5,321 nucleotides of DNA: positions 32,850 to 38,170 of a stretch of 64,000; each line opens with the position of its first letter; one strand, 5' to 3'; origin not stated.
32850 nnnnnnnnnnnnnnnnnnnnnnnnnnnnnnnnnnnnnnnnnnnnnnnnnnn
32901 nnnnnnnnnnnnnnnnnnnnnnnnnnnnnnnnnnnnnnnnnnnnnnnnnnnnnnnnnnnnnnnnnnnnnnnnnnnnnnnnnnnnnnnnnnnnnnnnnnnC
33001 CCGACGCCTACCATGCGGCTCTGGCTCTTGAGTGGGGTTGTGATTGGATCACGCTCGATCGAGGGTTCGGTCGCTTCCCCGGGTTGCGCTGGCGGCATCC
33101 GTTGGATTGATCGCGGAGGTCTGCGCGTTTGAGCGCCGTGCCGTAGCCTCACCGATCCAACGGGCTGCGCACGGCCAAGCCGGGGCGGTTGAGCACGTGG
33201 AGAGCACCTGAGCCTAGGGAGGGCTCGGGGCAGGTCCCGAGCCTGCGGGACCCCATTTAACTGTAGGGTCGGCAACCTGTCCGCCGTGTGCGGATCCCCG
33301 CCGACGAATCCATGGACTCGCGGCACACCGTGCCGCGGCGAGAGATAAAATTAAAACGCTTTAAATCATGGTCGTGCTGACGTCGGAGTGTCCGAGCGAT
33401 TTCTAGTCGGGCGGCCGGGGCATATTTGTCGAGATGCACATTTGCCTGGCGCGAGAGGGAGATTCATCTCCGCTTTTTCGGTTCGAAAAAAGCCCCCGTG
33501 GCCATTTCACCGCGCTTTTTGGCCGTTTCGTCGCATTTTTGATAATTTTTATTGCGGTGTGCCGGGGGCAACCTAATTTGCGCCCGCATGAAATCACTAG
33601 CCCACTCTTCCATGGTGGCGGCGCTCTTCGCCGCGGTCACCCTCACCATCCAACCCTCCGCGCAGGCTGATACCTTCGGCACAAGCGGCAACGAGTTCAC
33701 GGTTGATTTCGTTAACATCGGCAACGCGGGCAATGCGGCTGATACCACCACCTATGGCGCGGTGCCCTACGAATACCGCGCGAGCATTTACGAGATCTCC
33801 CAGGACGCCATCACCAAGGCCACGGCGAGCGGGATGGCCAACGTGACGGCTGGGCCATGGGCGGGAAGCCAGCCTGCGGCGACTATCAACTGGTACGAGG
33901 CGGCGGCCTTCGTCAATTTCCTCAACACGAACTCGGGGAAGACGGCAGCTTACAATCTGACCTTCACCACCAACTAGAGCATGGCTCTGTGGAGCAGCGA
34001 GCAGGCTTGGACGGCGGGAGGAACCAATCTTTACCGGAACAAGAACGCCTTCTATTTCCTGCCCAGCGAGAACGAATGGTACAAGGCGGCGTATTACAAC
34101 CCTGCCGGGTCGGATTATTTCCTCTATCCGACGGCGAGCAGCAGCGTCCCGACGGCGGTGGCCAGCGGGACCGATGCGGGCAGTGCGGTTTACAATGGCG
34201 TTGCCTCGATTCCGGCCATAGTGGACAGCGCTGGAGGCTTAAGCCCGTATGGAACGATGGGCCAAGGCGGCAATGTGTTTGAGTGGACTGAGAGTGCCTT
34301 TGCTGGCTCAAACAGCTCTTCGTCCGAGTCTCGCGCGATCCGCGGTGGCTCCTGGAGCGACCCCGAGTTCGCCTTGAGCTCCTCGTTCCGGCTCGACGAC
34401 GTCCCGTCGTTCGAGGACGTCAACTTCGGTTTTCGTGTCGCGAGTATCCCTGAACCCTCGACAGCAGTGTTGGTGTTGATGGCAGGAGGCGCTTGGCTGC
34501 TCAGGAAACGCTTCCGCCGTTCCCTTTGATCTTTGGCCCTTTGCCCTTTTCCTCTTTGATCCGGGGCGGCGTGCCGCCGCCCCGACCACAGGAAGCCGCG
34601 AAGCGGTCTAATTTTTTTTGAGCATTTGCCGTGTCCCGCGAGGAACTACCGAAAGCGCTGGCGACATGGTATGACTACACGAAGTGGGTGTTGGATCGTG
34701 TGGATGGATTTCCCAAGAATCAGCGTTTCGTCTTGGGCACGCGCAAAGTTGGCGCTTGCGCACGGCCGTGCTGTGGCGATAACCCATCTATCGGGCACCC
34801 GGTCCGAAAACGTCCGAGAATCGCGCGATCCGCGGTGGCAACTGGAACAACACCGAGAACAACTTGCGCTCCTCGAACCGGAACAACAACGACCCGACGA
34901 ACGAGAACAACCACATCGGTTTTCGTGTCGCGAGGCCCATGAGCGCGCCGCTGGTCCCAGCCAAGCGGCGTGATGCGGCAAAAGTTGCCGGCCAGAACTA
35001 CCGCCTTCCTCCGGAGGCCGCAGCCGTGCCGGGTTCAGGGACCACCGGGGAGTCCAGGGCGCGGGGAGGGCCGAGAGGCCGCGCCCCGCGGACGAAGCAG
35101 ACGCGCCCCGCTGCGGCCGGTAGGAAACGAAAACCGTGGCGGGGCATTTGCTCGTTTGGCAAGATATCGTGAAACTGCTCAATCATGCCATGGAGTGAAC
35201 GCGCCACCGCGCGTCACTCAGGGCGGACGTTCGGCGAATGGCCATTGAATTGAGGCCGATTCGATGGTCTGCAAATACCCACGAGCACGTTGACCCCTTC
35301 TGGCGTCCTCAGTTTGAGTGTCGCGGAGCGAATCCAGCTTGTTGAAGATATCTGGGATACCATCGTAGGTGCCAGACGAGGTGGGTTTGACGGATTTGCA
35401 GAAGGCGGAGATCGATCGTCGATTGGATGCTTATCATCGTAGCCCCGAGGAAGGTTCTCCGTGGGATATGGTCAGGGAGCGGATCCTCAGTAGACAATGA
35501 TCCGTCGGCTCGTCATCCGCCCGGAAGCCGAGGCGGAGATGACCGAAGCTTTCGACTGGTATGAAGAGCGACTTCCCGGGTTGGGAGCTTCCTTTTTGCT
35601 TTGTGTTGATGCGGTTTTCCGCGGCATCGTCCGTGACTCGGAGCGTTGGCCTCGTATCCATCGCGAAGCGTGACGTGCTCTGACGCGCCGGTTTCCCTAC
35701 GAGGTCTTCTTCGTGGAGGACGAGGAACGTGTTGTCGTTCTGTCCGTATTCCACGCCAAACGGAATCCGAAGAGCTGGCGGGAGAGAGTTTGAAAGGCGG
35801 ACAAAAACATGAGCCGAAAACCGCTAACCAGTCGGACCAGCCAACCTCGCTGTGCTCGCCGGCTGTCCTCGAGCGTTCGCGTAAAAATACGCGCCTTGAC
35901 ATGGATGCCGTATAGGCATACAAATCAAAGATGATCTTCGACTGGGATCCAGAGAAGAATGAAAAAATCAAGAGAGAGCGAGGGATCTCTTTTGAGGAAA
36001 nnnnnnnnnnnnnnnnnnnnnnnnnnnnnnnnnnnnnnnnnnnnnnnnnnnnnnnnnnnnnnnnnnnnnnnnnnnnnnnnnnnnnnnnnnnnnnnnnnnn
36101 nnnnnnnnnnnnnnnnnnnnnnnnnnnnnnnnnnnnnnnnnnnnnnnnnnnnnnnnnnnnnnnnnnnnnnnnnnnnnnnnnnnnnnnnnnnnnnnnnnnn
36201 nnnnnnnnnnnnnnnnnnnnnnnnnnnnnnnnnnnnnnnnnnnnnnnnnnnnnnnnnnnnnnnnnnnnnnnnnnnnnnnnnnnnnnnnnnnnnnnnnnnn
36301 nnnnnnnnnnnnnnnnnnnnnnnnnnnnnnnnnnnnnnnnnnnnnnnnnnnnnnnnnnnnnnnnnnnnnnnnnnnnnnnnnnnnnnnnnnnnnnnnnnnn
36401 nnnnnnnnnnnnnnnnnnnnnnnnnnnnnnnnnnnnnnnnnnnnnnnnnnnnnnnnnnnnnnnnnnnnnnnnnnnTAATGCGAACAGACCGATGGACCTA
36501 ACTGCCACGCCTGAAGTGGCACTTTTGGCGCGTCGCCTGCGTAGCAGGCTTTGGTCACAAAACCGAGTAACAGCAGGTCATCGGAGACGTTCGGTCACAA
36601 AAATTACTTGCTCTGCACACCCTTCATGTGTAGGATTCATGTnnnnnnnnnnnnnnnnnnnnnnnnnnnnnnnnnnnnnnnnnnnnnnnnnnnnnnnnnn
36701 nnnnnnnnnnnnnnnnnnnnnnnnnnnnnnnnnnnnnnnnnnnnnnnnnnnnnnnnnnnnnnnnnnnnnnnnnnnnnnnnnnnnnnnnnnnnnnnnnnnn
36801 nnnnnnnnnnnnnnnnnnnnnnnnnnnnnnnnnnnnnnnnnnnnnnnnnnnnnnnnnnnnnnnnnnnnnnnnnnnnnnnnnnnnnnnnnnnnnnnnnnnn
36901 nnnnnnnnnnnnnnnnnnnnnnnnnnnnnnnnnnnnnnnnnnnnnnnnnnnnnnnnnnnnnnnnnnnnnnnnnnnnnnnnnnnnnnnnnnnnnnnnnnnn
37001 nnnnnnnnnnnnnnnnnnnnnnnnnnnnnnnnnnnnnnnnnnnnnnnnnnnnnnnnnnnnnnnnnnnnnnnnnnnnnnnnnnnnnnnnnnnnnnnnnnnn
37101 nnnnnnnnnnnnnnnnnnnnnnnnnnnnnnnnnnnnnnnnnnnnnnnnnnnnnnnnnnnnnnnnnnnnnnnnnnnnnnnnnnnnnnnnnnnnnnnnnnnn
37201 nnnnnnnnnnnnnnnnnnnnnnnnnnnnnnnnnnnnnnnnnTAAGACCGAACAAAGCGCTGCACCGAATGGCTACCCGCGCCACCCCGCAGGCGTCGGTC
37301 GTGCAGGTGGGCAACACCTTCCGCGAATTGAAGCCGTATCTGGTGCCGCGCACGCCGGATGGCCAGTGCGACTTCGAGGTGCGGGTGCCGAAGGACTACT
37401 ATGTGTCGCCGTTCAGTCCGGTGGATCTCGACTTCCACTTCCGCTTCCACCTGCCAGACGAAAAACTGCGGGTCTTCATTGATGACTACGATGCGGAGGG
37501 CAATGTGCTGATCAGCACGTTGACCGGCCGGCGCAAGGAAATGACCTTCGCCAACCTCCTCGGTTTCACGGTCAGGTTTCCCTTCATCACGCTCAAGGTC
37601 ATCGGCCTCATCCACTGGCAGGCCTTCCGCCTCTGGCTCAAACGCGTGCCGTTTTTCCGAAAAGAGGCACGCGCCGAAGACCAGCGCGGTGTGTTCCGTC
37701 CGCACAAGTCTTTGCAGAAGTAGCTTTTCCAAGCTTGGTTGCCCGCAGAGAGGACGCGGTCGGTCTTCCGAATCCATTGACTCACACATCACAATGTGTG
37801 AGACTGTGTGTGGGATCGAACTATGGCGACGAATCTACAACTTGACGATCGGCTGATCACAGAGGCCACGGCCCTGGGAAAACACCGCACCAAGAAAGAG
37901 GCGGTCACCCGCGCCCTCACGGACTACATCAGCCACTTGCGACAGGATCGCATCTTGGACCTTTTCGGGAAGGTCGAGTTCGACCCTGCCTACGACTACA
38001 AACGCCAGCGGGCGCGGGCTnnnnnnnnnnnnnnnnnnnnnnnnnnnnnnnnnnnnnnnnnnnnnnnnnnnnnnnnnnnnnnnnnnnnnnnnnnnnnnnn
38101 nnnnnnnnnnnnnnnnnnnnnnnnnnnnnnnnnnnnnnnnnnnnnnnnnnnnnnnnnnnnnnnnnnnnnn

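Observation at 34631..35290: DGR cassette lacks its reverse transcriptase and has only an avd stub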

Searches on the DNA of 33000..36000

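Call 32: search_rna_families(source=window, start=33000, end=36000, threshold=evalue, max_evalue=1)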
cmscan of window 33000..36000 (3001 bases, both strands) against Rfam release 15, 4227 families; matches with E-value up to 1: 0.
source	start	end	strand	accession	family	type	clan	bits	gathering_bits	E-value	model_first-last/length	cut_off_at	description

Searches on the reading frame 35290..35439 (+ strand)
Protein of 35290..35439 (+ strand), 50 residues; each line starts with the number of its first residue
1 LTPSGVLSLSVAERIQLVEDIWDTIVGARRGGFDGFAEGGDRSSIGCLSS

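Call 64: search_protein_families(library=pfam, proteins=[window:35290-35439:+], max_evalue=0.01)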
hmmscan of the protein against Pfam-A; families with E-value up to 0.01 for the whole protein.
seq(50 aa): 1 family
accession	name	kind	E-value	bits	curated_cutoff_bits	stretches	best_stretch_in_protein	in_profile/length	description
PF09720.15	Unstab_antitox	-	1.4e-05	25.5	23.3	1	8-26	1-19/54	Putative addiction module component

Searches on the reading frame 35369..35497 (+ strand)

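Call 7: search_protein_families(library=pfam, proteins=[window:35369-35497:+], max_evalue=1)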
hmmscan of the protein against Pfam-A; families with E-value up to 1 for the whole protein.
window:35369-35497:+ (43 aa): 1 family
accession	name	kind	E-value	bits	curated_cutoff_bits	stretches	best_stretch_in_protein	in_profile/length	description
PF09720.15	Unstab_antitox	-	5.3e-08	33.2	23.3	1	5-34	23-53/54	Putative addiction module component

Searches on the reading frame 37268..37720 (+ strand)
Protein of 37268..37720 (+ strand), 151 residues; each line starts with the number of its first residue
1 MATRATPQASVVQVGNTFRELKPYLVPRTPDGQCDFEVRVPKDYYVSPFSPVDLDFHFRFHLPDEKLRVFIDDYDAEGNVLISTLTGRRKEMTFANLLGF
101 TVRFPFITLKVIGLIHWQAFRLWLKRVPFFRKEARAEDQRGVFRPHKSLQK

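Call 64: search_protein_families(library=pfam, proteins=[window:37268-37720:+], max_evalue=0.01)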
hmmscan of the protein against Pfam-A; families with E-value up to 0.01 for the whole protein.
window:37268-37720:+ (151 aa): 1 family
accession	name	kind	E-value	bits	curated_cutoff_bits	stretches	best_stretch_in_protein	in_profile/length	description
PF07103.16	DUF1365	-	1.9e-33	116.5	25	1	6-133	109-233/235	Protein of unknown function (DUF1365)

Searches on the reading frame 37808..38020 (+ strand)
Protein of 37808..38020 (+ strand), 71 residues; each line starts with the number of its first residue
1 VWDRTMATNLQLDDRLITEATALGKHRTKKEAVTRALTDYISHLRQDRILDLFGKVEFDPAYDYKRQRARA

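Call 64: search_protein_families(library=pfam, proteins=[window:37808-38020:+], max_evalue=0.01)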
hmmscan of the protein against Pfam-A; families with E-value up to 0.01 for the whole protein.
window:37808-38020:+ (71 aa): 1 family
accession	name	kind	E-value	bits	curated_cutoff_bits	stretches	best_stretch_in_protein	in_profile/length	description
PF09957.15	VapB_antitoxin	-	2e-14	53.6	23.4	1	6-52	1-47/47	Bacterial antitoxin of type II TA system, VapB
